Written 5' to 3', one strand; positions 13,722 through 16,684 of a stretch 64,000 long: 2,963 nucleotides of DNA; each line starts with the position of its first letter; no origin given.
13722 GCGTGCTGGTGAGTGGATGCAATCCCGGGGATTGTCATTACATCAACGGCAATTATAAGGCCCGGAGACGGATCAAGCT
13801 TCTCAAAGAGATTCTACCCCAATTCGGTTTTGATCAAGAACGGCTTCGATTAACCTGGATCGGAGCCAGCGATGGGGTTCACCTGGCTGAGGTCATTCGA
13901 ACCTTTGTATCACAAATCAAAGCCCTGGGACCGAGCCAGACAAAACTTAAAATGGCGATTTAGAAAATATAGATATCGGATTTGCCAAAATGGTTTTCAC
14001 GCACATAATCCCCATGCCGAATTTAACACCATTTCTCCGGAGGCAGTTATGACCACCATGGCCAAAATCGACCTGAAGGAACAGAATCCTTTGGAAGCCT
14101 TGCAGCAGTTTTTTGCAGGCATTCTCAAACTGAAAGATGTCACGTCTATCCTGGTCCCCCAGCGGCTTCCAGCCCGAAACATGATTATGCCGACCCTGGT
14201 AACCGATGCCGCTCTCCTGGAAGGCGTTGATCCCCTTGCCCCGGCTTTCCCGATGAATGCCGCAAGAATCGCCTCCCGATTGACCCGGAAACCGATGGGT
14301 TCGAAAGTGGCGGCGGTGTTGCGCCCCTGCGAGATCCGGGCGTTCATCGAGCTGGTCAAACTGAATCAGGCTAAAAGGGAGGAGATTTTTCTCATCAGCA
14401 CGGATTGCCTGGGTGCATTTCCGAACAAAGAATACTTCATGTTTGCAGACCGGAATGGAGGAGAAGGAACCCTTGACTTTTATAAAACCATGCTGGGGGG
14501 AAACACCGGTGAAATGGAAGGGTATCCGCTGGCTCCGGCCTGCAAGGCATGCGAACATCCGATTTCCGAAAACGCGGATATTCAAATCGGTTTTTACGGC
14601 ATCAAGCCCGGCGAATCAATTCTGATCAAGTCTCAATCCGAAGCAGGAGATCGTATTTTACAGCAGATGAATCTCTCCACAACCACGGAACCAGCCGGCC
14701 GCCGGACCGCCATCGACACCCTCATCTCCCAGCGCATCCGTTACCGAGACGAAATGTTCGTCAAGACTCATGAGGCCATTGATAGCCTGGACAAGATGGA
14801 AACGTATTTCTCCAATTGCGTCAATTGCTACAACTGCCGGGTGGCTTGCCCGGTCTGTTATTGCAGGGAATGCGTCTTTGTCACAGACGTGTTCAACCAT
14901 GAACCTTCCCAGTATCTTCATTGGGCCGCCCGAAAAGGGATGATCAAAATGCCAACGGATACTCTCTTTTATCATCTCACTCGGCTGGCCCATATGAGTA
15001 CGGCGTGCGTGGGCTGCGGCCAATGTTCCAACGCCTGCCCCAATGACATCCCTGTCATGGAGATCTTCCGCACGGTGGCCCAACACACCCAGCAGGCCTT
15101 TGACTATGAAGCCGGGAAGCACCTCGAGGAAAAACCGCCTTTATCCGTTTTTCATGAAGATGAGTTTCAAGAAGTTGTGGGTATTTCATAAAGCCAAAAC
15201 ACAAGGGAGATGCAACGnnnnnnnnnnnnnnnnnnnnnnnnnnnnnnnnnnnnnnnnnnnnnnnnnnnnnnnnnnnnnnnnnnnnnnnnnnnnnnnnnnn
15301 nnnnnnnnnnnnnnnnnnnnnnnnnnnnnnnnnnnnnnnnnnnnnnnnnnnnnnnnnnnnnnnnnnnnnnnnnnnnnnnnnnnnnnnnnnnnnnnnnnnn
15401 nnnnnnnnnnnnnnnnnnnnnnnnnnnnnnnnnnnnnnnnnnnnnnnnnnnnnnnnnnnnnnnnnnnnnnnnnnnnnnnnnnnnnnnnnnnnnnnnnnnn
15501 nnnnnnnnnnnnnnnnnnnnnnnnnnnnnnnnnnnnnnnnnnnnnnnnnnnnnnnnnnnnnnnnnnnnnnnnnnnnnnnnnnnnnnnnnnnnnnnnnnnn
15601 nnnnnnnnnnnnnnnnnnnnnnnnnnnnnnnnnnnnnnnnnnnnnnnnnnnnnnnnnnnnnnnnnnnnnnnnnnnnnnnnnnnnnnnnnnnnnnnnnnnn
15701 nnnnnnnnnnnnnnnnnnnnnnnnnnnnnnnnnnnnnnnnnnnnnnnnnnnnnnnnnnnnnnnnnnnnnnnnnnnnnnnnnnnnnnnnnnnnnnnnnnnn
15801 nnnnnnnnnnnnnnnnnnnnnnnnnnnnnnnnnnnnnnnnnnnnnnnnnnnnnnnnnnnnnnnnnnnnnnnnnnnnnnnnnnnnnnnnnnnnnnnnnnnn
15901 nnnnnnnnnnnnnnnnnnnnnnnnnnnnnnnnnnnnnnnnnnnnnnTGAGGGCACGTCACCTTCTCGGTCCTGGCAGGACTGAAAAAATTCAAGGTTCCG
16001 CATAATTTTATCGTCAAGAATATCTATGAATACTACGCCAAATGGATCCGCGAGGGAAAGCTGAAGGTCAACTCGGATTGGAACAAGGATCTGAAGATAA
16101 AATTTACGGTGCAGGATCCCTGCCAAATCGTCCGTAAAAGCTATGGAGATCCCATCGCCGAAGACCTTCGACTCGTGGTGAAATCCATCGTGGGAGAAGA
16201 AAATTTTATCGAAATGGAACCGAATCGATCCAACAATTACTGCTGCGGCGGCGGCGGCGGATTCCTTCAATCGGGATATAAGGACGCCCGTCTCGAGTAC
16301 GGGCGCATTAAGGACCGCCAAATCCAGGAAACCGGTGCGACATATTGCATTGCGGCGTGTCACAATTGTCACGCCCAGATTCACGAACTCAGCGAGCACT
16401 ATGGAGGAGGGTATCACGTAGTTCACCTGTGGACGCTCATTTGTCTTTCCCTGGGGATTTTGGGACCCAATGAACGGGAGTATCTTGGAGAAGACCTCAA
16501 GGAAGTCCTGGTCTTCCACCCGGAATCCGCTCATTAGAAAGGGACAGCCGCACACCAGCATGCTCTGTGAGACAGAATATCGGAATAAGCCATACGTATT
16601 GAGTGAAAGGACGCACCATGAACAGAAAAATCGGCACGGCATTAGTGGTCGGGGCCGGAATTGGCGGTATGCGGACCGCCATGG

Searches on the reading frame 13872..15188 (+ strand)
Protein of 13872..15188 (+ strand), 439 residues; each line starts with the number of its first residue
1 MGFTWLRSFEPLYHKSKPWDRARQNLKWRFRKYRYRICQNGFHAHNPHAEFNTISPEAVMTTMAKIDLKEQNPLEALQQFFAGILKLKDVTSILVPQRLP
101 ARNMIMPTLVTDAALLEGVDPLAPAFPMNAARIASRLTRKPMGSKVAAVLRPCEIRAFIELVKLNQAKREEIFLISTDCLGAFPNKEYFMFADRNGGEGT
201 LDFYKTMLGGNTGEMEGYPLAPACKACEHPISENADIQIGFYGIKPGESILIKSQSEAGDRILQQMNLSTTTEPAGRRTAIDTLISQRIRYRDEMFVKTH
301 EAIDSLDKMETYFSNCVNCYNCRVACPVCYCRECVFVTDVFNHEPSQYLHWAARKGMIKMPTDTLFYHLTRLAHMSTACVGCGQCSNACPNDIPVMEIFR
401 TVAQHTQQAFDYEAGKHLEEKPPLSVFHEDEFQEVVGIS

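Call 5: search_protein_families(library=pfam, proteins=[window:13872-15188:+], max_evalue=0.0001)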
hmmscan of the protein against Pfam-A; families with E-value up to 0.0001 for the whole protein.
window:13872-15188:+ (439 aa): 5 families
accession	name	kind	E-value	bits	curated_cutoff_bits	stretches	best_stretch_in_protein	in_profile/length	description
PF04432.18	FrhB_FdhB_C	-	2.8e-08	34.2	23.3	1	144-268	2-138/150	Coenzyme F420 hydrogenase/dehydrogenase, beta subunit C terminus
PF13183.11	Fer4_8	-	7.3e-07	30.1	27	1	314-393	3-68/68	4Fe-4S dicluster domain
PF13534.11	Fer4_17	-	5e-06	27.4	22.2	0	330-393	7-60/61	4Fe-4S dicluster domain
PF13237.11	Fer4_10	-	5e-06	26.8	25.5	0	376-404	6-22/53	4Fe-4S dicluster domain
PF13187.11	Fer4_9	-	5.1e-05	23.7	27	1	315-392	1-50/52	4Fe-4S dicluster domain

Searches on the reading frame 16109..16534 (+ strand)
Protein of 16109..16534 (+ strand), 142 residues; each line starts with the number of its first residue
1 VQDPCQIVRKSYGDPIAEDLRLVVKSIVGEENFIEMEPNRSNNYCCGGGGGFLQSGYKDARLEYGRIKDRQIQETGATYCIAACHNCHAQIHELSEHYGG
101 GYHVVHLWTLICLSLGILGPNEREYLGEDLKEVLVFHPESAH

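Call 5: search_protein_families(library=pfam, proteins=[window:16109-16534:+], max_evalue=0.0001)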
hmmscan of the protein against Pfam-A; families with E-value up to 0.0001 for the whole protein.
window:16109-16534:+ (142 aa): 1 family
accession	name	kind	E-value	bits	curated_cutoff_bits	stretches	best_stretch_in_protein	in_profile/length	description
PF02754.22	CCG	-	1.7e-12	47.7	20.6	1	2-91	4-84/85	Cysteine-rich domain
